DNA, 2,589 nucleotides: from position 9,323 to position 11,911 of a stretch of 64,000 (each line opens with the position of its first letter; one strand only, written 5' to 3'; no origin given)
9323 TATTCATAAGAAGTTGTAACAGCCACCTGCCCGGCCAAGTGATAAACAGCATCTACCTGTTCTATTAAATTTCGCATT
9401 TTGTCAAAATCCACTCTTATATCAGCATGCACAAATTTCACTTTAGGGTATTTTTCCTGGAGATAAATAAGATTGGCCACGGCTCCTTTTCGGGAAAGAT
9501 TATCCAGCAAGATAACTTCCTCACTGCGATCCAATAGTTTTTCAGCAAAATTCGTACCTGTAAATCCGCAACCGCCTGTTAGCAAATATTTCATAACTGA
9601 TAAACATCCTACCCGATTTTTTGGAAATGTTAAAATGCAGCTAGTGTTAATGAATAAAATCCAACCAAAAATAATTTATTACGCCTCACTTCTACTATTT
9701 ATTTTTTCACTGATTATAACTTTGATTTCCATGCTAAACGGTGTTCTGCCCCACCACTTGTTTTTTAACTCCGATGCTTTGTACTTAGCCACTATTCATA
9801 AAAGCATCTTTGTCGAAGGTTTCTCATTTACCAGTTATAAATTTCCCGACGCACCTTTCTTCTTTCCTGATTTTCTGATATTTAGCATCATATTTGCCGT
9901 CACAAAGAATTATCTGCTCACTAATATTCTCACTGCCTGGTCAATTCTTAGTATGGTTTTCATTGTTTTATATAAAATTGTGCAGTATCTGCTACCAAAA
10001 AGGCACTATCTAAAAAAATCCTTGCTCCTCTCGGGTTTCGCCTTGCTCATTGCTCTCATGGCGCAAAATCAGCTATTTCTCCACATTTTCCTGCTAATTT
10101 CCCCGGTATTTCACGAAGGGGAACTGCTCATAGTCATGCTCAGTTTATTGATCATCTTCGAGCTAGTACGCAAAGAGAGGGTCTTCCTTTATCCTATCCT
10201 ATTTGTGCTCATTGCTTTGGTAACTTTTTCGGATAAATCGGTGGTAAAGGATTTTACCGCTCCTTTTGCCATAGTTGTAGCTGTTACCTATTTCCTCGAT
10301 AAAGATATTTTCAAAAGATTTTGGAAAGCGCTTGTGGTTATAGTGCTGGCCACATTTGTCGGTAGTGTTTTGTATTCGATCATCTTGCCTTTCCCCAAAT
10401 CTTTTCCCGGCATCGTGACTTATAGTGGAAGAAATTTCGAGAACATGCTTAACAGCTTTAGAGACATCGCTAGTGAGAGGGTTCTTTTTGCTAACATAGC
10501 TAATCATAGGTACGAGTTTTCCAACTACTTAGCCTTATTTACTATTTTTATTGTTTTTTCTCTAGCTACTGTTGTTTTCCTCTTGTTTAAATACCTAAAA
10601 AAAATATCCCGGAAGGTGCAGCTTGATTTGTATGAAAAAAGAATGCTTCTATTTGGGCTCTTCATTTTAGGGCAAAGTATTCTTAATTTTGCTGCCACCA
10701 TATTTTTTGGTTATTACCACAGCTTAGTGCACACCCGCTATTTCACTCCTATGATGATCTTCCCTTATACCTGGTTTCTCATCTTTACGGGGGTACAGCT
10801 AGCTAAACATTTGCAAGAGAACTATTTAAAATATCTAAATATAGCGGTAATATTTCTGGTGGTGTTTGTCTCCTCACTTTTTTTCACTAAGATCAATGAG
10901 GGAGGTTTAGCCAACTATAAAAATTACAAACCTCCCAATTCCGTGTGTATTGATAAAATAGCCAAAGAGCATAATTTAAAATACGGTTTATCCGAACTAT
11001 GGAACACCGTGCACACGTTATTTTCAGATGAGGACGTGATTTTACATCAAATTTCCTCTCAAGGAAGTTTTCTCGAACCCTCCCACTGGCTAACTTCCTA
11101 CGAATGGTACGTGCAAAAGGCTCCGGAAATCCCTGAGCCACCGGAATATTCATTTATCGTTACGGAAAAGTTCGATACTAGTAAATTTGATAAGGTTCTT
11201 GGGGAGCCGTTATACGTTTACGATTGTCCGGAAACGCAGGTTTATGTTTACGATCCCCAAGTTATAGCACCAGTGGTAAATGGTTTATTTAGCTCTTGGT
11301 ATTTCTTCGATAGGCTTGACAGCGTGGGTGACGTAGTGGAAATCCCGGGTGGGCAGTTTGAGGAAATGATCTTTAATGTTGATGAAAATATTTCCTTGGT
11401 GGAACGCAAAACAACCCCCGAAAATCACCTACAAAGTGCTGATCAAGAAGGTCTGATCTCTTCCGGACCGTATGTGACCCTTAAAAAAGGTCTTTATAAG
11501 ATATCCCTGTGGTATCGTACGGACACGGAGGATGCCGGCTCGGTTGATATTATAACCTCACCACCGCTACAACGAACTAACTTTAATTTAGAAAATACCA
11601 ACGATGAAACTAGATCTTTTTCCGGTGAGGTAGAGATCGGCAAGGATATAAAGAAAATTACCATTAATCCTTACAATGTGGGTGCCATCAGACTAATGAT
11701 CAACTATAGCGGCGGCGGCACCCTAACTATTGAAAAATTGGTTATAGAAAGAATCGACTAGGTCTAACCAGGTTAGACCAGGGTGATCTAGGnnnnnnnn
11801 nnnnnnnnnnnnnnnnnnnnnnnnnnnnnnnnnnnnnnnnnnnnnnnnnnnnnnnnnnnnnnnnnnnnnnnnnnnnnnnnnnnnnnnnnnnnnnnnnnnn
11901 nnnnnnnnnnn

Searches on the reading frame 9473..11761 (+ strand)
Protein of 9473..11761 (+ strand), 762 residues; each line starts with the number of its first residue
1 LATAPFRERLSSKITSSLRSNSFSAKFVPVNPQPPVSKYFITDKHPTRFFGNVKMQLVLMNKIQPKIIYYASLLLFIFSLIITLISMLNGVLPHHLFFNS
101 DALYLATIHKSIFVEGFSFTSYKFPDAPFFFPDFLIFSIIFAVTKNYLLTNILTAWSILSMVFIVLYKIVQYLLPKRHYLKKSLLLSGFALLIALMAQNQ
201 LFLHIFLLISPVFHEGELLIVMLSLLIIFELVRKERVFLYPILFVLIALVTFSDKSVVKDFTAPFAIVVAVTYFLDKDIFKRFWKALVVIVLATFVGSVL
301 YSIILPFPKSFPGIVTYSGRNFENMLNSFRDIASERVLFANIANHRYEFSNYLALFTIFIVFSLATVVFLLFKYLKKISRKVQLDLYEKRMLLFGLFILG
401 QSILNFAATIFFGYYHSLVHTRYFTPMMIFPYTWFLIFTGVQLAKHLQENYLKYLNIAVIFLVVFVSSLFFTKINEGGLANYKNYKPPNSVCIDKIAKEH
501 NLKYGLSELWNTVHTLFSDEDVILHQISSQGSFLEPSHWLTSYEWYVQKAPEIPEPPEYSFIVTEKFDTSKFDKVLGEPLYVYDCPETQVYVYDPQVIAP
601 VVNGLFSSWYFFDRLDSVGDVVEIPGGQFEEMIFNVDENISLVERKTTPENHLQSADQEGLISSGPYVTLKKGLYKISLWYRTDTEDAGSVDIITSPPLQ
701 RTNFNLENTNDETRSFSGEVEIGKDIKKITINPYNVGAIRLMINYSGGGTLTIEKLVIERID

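Call 8: search_protein_families(library=pfam, proteins=[window:9473-11761:+], max_evalue=0.001)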
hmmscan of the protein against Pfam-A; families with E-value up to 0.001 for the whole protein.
window:9473-11761:+ (762 aa): 0 families

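Call 15: search_protein_families(library=ncbifam, proteins=[window:9473-11761:+], max_evalue=0.01)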
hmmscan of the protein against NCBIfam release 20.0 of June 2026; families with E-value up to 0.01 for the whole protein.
window:9473-11761:+ (762 aa): 0 families

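Call 48: search_protein_families(library=pfam, proteins=[window:9473-11761:+], max_evalue=10)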
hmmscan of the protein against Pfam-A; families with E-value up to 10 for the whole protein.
window:9473-11761:+ (762 aa): 1 family
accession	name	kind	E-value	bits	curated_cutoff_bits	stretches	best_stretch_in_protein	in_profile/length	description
PF22810.2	LPMO_AA14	-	0.018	14.7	27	1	588-628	34-77/377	Lytic polysaccharide monooxygenase AA14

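Call 108: search_solved_structures(query=window:9473-11758:+, max_evalue=1)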
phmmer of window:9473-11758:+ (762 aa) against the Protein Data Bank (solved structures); distinct sequences matched with E-value up to 1: 0.
